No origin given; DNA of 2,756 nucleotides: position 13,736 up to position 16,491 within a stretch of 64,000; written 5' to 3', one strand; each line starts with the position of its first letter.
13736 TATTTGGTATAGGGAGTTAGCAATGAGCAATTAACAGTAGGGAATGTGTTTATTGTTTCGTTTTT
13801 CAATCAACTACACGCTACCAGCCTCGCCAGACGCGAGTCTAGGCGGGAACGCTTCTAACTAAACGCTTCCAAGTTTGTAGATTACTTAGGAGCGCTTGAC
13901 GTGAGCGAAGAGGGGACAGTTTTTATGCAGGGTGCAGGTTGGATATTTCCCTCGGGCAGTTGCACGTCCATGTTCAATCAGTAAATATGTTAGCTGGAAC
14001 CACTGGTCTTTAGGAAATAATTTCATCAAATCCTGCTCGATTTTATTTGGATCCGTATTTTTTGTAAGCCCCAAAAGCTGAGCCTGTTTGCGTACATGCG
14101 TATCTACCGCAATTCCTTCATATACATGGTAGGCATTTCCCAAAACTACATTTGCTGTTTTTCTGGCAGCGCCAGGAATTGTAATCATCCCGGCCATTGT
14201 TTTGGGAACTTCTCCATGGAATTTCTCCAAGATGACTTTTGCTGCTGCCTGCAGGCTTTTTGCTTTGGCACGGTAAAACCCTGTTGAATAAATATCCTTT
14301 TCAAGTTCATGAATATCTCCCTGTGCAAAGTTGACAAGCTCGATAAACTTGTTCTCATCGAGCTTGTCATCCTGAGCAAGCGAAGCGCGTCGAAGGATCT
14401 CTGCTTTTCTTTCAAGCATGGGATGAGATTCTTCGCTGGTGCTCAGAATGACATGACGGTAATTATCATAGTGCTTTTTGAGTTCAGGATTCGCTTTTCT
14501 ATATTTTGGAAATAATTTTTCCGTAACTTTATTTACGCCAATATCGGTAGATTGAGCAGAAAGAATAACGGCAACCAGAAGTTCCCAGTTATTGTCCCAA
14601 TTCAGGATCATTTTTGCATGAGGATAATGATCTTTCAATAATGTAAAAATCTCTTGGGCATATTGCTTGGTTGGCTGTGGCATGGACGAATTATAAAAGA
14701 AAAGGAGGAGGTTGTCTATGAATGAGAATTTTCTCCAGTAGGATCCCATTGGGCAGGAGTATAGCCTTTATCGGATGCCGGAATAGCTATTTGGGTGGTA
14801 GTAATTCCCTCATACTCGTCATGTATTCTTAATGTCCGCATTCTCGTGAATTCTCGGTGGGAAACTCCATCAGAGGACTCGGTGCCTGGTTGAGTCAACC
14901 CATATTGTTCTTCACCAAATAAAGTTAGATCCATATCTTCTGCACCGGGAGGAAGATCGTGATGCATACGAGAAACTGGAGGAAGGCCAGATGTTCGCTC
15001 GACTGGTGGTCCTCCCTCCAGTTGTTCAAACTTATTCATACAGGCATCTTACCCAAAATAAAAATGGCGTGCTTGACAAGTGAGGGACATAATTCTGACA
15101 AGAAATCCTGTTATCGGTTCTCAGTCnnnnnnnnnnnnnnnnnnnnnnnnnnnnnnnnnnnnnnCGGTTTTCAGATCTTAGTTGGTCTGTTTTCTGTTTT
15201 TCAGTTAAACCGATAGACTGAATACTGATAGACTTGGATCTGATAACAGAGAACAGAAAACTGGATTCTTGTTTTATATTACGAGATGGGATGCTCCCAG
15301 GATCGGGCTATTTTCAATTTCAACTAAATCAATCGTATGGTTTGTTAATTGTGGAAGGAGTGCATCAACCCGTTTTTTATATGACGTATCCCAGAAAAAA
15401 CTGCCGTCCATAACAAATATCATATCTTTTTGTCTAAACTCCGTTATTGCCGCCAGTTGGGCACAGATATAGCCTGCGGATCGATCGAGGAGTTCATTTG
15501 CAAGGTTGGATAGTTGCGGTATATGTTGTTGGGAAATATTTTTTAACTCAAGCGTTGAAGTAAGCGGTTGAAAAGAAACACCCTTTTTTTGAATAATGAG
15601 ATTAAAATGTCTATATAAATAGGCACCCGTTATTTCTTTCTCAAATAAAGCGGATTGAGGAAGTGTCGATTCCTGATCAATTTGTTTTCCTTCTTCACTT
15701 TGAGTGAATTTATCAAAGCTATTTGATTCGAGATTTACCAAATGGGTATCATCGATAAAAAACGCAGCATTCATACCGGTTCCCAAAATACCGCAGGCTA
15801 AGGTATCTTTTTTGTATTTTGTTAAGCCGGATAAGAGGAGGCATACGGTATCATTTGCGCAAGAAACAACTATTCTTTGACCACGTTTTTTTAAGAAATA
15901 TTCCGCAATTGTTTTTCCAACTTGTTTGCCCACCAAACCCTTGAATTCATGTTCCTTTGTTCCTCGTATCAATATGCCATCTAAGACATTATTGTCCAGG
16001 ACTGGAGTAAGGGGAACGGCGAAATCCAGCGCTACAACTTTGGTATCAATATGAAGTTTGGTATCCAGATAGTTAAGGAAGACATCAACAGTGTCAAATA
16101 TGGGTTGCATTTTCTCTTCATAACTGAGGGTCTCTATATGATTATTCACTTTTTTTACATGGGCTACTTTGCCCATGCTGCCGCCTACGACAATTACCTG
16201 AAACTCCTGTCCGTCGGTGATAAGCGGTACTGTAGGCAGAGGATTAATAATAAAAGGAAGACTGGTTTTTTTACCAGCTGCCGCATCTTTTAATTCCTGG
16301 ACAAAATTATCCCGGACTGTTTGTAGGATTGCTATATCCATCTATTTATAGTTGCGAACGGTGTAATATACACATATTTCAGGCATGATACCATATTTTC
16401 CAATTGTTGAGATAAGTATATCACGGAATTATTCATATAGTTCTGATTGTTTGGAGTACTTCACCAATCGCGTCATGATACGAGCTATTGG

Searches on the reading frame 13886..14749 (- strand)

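Call 13: search_protein_families(library=pfam, proteins=[window:13886-14749:-], max_evalue=0.1)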
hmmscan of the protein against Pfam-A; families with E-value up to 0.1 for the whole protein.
window:13886-14749:- (287 aa): 1 family
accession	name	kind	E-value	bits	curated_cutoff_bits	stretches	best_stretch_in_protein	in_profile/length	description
PF00730.31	HhH-GPD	-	1.2e-18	67.8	26.2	1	59-247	1-108/108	HhH-GPD superfamily base excision DNA repair protein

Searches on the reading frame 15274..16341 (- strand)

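Call 13: search_protein_families(library=pfam, proteins=[window:15274-16341:-], max_evalue=0.1)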
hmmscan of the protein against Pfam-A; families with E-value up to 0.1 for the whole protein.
window:15274-16341:- (355 aa): 2 families
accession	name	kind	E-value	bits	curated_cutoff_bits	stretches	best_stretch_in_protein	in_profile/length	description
PF03727.22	Hexokinase_2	-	7.4e-11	42.3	24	2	185-250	5-90/242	Hexokinase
PF00349.27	Hexokinase_1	-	1.9e-07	31.5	24.3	1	6-172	16-199/201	Hexokinase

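Call 14: search_protein_families(library=ncbifam, proteins=[window:15274-16341:-], max_evalue=0.1)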
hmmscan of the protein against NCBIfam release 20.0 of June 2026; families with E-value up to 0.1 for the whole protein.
window:15274-16341:- (355 aa): 0 families
